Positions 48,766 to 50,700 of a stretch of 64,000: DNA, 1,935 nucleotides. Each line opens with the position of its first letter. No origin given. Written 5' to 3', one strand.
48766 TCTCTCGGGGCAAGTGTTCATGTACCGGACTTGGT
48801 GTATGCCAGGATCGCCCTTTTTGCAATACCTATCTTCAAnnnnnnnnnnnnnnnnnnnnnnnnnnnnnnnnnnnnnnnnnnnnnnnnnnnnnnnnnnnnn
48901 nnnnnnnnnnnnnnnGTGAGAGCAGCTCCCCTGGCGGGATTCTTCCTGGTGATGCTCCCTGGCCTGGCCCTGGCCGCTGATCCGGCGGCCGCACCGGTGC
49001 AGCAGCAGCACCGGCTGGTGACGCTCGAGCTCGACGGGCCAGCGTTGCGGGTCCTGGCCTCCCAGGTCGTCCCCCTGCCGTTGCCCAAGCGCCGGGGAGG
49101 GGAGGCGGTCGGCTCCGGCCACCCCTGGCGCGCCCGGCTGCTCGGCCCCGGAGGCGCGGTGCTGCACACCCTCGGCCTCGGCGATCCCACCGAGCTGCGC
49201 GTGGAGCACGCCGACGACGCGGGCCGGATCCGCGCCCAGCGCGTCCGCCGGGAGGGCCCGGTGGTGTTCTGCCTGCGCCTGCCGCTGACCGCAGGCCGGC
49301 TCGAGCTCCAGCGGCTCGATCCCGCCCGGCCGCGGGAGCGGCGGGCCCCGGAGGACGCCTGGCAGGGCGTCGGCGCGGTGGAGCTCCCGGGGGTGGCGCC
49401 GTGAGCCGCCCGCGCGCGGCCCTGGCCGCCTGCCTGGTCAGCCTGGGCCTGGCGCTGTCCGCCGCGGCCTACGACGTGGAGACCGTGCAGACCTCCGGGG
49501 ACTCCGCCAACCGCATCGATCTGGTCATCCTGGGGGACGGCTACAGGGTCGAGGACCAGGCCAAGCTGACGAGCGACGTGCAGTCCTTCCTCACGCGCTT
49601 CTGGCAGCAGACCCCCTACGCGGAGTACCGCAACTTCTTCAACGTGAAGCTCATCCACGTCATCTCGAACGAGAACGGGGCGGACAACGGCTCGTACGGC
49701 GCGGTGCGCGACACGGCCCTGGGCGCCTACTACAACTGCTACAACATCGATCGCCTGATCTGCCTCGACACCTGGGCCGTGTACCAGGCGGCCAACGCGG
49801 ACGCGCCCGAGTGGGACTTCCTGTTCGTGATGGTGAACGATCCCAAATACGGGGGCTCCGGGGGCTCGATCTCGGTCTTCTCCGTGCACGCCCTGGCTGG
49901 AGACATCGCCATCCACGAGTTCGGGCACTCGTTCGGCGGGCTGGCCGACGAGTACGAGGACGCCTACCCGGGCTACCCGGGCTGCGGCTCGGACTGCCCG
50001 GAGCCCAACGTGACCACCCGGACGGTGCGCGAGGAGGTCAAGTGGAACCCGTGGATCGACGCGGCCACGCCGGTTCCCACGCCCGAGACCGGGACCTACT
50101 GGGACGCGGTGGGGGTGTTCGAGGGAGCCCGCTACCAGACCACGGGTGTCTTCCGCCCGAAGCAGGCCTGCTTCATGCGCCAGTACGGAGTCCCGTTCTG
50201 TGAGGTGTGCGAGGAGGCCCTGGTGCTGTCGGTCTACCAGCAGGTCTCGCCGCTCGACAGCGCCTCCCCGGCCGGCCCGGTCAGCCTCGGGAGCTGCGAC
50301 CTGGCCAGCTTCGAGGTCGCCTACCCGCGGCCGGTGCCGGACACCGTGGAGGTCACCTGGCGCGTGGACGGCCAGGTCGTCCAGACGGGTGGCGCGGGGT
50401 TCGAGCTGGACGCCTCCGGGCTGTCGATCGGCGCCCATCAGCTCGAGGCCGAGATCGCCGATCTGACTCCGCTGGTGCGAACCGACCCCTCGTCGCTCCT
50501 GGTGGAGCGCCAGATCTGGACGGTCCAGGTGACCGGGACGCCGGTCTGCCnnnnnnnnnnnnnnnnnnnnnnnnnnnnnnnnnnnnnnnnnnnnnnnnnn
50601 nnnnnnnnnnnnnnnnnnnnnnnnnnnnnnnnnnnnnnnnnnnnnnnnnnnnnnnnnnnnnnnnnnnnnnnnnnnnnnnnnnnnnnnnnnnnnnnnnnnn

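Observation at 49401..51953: M64 metallopeptidase with MYXO-CTERM and a very recent 264-bp in-frame tandem duplication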

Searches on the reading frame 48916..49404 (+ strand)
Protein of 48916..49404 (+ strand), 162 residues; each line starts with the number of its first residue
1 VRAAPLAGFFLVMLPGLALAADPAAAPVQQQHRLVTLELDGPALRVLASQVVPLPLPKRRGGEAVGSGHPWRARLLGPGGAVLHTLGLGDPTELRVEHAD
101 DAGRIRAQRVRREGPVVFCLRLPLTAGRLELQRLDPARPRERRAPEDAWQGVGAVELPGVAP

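Call 18: search_protein_families(library=pfam, proteins=[window:48916-49404:+], max_evalue=0.01)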
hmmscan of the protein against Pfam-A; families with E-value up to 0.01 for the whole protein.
window:48916-49404:+ (162 aa): 0 families

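Call 68: search_solved_structures(query=A4, max_evalue=10, show_alignments=2)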
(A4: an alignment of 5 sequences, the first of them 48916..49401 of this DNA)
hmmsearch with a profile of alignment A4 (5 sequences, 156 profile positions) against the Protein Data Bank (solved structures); distinct sequences matched with E-value up to 10: 0.

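Call 69: search_protein_families(library=pfam, alignment_id=A4, max_evalue=10)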
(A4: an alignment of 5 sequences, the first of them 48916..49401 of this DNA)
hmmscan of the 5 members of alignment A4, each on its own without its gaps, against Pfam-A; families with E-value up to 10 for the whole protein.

A. member 1, window:48916-49401:+ (162 aa): 0 families

B. families by the number of members that match (of 5 scanned): 1 family
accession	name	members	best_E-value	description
PF11141.13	DUF2914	1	0.046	Protein of unknown function (DUF2914)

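Call 78: search_protein_families(library=ncbifam, proteins=[window:48916-49401:+], max_evalue=0.01)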
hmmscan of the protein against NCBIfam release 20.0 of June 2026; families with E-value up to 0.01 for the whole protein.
window:48916-49401:+ (162 aa): 0 families

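Call 79: find_homologous_proteins(query=A4, max_evalue=0.001)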
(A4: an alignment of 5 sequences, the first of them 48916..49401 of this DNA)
Query A4 (5 sequences) (162 aa, profile of the alignment): 6 proteins with E <= 0.001 among 8000 candidates.
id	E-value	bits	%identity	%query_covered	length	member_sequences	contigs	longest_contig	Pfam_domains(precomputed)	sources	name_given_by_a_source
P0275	5.4e-59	216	51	88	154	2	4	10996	-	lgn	-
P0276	3.0e-58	214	100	100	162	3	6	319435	-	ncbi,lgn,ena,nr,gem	ncbi:MAG TPA: hypothetical protein PK668_18185 [Myxococcota bacterium]|nr:hypothetical protein [Myxo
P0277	6.6e-56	206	37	79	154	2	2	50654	-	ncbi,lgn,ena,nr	ncbi:MAG: hypothetical protein GYA21_00400 [Myxococcales bacterium]|nr:hypothetical protein [Myxococ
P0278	9.6e-52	193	43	13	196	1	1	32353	-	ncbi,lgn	-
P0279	1.2e-46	176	31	26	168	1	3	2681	-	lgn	-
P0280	7.6e-45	171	68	100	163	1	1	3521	-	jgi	jgi:hypothetical protein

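Call 80: find_encoding_contigs(protein=P0276, flank=5000, max_places=10)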
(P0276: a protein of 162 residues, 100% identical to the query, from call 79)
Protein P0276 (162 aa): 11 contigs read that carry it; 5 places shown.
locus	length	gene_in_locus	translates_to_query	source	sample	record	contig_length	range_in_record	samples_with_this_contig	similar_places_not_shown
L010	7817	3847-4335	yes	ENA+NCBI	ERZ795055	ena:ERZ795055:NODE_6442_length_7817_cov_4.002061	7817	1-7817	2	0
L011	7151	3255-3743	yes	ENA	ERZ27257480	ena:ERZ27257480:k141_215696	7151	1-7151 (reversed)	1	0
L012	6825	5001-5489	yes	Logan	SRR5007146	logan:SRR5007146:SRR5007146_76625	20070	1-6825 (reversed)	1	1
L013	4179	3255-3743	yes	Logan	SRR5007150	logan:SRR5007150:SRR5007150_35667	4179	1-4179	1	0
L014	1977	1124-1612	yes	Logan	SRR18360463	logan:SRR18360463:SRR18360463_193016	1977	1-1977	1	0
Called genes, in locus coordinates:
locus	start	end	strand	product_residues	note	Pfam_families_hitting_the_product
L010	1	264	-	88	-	?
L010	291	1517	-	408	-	PF13433:Peripla_BP_5, PF13458:Peripla_BP_6, PF01094:ANF_receptor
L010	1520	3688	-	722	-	PF07715:Plug, PF00593:TonB_dep_Rec_b-barrel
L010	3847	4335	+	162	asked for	-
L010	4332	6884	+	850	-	PF09471:Peptidase_M64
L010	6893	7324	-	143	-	-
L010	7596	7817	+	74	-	?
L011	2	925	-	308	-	?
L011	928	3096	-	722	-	PF07715:Plug, PF00593:TonB_dep_Rec_b-barrel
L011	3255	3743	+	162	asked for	-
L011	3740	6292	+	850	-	PF09471:Peptidase_M64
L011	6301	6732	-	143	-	-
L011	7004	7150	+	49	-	?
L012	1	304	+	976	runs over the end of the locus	PF08308:PEGA, PF13620:CarboxypepD_reg (faint), PF08308:PEGA, PF07715:Plug, PF00593:TonB_dep_Rec_b-barrel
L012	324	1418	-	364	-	PF02608:Bmp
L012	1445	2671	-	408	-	PF13433:Peripla_BP_5, PF13458:Peripla_BP_6, PF01094:ANF_receptor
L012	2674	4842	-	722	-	PF07715:Plug, PF00593:TonB_dep_Rec_b-barrel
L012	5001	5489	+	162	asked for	-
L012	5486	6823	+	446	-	?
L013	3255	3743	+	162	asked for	-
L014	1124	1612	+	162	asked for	-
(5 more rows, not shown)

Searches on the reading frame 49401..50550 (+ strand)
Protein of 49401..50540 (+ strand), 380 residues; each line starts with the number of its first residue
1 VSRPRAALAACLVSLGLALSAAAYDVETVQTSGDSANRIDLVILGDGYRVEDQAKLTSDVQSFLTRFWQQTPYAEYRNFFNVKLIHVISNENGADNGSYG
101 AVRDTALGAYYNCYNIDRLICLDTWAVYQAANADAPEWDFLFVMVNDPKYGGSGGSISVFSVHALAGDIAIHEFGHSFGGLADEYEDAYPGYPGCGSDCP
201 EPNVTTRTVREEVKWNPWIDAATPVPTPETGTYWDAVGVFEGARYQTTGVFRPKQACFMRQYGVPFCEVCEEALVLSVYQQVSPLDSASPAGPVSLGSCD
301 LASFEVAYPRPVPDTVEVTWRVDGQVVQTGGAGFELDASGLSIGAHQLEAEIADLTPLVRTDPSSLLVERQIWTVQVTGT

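Call 12: find_related_loci(query=window:49401-50540:+, collection=genome_contigs, flank=6000)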
Query window:49401-50540:+ (380 aa) in genome_contigs; peptide patterns used: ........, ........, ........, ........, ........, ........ (x = any residue, [..] = any of these).
50 stretches matched a pattern; 3 encode a relative of the query (tblastn E <= 1e-3); 3 distinct loci.
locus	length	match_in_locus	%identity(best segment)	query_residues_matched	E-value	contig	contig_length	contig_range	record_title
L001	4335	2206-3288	63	17-377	2e-165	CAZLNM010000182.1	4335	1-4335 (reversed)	MAG TPA_asm: uncultured Myxococcales bacterium isolate SRP278314_co2_58 genome assembly, contig: NODE_30725_length_4335_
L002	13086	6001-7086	63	17-378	7e-160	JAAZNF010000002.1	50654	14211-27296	MAG: Myxococcales bacterium isolate AS27yjCOA_137 1936_AS27, whole genome shotgun sequence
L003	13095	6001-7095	52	14-379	8e-119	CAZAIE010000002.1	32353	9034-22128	MAG TPA_asm: uncultured Myxococcaceae bacterium isolate binchicken_co269_54 genome assembly, contig: NODE_1154_length_32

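Call 32: search_solved_structures(query=window:49401-50550:+, max_evalue=0.01, show_alignments=1)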
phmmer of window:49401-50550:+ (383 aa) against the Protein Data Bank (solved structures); distinct sequences matched with E-value up to 0.01: 6.
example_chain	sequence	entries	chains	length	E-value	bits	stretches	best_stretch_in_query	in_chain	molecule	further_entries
4df9_A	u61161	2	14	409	4.3e-33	118.4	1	31-274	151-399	putative peptidase | Lipoprotein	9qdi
3p1v_A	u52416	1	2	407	3.1e-28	102.4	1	31-274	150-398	Metallo-endopeptidase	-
9ekk_A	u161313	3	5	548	1e-06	31.5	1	26-98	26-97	IgA protease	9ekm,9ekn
9qdh_A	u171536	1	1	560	1.1e-06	31.4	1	26-98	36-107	IgA protease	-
9i4z_A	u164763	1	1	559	8.7e-06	28.5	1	26-98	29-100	IgA protease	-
9qa6_A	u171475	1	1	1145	9.1e-05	25.1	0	26-98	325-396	IgA protease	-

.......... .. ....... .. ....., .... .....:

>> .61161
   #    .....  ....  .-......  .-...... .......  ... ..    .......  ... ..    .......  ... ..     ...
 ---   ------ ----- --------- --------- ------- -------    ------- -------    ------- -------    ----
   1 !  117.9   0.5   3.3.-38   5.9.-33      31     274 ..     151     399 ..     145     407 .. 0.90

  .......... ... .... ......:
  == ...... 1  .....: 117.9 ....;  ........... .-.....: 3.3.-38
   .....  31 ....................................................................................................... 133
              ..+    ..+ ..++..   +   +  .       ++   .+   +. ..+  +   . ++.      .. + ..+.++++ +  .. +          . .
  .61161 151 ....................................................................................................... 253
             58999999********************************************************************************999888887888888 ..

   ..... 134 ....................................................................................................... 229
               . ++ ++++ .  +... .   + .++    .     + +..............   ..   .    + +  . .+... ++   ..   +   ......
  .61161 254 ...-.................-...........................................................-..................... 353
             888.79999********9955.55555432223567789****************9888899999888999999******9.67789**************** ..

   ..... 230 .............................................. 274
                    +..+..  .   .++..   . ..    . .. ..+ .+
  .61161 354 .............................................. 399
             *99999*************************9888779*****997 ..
